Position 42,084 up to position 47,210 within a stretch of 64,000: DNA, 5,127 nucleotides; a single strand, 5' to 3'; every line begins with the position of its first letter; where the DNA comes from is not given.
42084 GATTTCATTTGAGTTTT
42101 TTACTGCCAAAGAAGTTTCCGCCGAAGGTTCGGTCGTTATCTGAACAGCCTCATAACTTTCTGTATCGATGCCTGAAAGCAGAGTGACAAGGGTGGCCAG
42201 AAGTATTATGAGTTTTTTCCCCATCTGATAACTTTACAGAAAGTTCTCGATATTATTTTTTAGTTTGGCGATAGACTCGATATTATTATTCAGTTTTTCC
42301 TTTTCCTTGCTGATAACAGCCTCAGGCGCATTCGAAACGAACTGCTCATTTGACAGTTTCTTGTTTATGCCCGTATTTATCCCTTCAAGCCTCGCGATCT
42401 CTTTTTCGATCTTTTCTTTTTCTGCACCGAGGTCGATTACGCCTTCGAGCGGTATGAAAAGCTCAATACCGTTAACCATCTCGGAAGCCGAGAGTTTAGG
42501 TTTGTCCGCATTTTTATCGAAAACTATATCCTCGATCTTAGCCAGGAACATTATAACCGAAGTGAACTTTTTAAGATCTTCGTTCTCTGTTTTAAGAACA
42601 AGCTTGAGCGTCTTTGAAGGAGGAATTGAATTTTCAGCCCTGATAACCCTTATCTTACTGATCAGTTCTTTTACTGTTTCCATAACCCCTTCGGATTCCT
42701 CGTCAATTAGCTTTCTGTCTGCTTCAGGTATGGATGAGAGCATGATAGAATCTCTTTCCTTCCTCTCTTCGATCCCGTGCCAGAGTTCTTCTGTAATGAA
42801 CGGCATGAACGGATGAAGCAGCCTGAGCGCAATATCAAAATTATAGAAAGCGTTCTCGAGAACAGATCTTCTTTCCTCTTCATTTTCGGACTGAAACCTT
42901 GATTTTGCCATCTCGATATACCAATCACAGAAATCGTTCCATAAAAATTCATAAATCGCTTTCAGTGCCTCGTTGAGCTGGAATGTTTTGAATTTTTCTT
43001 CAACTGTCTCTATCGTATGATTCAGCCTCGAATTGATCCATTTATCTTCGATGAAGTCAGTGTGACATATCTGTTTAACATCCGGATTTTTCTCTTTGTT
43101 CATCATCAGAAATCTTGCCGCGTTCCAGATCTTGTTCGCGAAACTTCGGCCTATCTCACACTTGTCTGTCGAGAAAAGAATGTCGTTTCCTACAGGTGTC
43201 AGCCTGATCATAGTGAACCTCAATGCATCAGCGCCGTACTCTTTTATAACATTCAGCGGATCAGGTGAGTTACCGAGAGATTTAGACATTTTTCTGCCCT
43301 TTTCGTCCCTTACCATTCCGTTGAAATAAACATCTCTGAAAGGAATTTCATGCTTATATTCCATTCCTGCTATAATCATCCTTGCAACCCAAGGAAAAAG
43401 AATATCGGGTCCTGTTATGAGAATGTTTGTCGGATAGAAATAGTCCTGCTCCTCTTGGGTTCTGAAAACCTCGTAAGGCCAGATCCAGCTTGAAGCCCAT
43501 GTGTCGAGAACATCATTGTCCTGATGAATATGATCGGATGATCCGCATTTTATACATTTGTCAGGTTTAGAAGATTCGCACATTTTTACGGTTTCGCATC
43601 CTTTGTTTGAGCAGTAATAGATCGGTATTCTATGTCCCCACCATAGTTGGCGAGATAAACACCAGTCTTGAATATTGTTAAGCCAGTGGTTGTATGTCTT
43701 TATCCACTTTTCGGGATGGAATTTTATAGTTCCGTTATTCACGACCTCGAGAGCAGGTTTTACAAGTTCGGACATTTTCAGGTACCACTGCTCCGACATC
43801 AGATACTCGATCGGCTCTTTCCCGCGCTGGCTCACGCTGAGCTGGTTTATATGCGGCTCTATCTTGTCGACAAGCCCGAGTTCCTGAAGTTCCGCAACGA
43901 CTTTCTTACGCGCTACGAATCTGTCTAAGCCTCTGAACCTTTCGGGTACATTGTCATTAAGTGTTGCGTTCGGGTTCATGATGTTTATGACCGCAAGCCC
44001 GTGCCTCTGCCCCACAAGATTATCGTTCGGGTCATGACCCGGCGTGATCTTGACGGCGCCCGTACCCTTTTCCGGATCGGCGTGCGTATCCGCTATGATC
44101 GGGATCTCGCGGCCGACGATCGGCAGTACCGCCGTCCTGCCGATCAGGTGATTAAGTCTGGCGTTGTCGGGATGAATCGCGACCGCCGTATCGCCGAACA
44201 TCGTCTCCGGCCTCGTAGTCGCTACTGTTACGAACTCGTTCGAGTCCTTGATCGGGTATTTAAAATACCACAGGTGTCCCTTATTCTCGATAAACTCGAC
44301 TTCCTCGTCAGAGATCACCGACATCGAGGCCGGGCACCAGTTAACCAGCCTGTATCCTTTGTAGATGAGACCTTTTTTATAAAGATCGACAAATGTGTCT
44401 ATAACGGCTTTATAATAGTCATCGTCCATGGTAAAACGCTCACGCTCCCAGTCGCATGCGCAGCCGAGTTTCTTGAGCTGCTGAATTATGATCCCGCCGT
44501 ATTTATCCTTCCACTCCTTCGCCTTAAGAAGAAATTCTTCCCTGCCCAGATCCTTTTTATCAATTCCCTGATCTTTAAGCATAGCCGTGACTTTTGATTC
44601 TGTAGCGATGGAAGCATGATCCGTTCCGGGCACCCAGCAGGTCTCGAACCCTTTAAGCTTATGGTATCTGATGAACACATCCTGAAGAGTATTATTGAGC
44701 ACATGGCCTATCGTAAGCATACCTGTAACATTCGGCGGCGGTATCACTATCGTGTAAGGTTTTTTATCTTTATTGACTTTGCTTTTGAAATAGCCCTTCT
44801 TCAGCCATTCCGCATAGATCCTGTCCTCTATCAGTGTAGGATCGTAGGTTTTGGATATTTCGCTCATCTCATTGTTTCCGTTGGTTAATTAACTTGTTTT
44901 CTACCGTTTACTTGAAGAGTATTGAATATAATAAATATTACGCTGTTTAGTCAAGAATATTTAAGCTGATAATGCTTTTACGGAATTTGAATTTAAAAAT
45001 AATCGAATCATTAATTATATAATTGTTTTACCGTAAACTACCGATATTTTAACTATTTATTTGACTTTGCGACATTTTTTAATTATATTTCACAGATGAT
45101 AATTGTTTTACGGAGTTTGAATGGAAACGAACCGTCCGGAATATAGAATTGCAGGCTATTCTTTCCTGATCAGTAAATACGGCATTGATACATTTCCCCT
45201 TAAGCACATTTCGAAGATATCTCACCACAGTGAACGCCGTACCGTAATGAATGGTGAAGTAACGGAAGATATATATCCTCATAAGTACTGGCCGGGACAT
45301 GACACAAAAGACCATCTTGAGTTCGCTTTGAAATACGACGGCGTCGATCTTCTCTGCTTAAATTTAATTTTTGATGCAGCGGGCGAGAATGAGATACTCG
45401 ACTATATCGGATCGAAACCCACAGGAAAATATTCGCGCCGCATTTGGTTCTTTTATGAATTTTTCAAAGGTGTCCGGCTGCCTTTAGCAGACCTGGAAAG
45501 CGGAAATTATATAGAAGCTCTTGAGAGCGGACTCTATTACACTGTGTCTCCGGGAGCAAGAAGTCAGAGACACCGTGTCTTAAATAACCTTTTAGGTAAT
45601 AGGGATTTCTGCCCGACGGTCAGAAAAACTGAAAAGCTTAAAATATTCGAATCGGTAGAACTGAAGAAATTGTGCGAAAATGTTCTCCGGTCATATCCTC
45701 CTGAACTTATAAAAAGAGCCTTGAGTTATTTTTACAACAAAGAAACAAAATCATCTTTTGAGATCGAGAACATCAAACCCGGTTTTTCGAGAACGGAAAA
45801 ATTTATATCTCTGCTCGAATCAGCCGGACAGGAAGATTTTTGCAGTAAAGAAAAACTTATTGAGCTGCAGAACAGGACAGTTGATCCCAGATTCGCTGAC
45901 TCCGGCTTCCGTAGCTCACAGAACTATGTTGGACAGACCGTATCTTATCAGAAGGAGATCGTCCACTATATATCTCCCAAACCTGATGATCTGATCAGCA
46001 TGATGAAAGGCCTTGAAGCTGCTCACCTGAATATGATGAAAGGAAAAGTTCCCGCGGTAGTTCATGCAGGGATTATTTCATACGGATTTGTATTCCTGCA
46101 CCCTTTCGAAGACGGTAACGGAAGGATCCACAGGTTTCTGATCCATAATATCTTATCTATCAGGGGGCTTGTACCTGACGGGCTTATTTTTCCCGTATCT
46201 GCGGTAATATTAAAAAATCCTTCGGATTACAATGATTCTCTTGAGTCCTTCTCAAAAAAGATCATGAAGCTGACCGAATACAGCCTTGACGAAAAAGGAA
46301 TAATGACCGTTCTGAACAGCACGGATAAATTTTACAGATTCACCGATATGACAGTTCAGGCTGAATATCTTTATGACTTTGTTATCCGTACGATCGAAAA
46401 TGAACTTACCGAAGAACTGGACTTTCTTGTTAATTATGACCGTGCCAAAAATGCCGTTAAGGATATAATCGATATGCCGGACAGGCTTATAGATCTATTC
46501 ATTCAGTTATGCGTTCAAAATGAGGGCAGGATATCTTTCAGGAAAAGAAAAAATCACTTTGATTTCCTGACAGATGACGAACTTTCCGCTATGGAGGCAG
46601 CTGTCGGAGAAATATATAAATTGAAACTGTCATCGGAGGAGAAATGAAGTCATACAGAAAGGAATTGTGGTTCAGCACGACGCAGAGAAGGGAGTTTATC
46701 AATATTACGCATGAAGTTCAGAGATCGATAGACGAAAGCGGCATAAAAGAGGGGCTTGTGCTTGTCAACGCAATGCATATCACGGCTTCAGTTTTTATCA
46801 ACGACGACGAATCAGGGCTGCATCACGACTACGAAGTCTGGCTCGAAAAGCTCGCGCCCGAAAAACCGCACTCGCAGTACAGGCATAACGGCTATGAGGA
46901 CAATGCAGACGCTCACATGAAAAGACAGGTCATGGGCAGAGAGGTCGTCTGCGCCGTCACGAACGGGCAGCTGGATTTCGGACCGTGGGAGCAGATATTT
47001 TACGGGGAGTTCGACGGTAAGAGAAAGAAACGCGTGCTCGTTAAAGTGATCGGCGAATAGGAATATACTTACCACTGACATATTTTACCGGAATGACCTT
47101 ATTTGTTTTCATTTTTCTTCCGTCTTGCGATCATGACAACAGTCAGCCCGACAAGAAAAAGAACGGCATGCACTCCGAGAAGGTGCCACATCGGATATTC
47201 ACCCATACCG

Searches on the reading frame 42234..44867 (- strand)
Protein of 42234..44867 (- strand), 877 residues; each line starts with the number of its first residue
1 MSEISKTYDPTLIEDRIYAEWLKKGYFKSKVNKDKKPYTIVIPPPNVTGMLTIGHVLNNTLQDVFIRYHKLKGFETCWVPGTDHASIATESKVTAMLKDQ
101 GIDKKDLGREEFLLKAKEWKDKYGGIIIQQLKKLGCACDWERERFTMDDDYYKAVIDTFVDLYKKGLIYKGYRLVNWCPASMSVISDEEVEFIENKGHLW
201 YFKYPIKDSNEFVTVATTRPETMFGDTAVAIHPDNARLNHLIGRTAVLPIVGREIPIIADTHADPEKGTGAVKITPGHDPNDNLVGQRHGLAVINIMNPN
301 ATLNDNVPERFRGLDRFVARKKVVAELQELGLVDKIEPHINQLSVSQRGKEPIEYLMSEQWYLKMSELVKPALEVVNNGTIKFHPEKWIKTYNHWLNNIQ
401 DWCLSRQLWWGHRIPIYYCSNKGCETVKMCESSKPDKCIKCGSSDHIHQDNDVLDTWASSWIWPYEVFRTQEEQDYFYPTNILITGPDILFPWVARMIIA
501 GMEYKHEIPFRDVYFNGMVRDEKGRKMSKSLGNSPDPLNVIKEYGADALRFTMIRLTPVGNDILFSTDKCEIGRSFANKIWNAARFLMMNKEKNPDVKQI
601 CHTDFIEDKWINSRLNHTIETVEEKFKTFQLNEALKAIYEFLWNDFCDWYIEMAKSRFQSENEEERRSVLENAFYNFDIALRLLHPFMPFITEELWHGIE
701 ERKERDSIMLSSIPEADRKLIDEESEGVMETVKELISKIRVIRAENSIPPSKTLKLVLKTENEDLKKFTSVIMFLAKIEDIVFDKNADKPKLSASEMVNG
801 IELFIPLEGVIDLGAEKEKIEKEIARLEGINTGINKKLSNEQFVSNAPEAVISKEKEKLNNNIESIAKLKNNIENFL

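Call 12: search_protein_families(library=ncbifam, proteins=[window:42234-44867:-], max_evalue=0.00001)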
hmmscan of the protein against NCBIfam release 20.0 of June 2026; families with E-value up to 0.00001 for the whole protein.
window:42234-44867:- (877 aa): 15 families
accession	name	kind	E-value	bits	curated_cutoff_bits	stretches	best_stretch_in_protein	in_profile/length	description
NF004349.1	PRK05729.1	equivalog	0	1148.2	704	1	6-872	2-859/860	valine--tRNA ligase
TIGR00422.1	valS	equivalog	0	1022.4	612.1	1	5-859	2-862/863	valine--tRNA ligase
NF011492.0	PRK14900.1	equivalog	2.5e-289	962.6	1783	1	2-872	7-889/1044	valine--tRNA ligase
NF009687.0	PRK13208.1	equivalog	6.3e-172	573.7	738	1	2-789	4-794/801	valine--tRNA ligase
TIGR00392.1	ileS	equivalog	9.2e-121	404.6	621.4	2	257-748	313-838/861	isoleucine--tRNA ligase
NF000540.1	alt_ValS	exception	1.3e-96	324.4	900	1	13-771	9-813/827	valine--tRNA ligase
NF000258.1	MupB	exception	2.7e-65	220.8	1900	3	437-790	498-845/1033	mupirocin-resistant isoleucine--tRNA ligase MupB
NF008957.0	PRK12300.1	subfamily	1.5e-64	218.4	677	2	469-770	569-844/946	leucine--tRNA ligase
NF040702.1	ileS_w_GNAT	exception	3.2e-59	200.5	1999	2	250-765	488-1024/1100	isoleucine--tRNA ligase, N-acetyltransferase domain-containing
TIGR00395.1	leuS_arch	equivalog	5.1e-56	190.2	648.5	2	469-775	563-846/938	leucine--tRNA ligase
TIGR00396.1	leuS_bact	equivalog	1.6e-54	185.3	548.4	2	8-198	1-173/843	leucine--tRNA ligase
NF000257.1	MupA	exception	3.2e-45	154.3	1900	3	438-760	495-819/1024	mupirocin-resistant isoleucine--tRNA ligase MupA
TIGR00398.1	metG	equivalog_domain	4.9e-31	108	336.35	1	510-708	312-510/530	methionine--tRNA ligase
NF008900.0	PRK12267.1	equivalog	2.2e-24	86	598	1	470-780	245-560/648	methionine--tRNA ligase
NF001100.0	PRK00133.1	equivalog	1.4e-19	70.1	587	1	511-782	316-590/676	methionine--tRNA ligase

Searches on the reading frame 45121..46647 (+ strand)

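Call 12: search_protein_families(library=ncbifam, proteins=[window:45121-46647:+], max_evalue=0.00001)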
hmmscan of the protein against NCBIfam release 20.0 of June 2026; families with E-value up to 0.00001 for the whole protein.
window:45121-46647:+ (508 aa): 1 family
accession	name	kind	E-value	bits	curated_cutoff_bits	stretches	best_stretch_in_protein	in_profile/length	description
NF046030.1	ProtAdlyltaseSoFic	equivalog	8.5e-06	24.9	550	0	309-380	175-245/361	protein adenylyltransferase Fic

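Call 38: search_protein_families(library=pfam, proteins=[window:45121-46647:+], max_evalue=0.00001)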
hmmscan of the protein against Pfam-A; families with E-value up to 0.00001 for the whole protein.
window:45121-46647:+ (508 aa): 1 family
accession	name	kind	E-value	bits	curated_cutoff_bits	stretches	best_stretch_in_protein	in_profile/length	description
PF02661.23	Fic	-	2.3e-10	41.6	24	1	242-345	3-93/93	Fic/DOC family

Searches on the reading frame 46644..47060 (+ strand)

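Call 12: search_protein_families(library=ncbifam, proteins=[window:46644-47060:+], max_evalue=0.00001)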
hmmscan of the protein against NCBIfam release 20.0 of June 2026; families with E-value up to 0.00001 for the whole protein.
window:46644-47060:+ (138 aa): 1 family
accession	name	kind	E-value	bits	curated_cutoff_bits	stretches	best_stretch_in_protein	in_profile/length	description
TIGR00149.1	TIGR00149_YjbQ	hypoth_equivalog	5.9e-35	119.9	67.75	1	7-138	2-132/132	secondary thiamine-phosphate synthase enzyme YjbQ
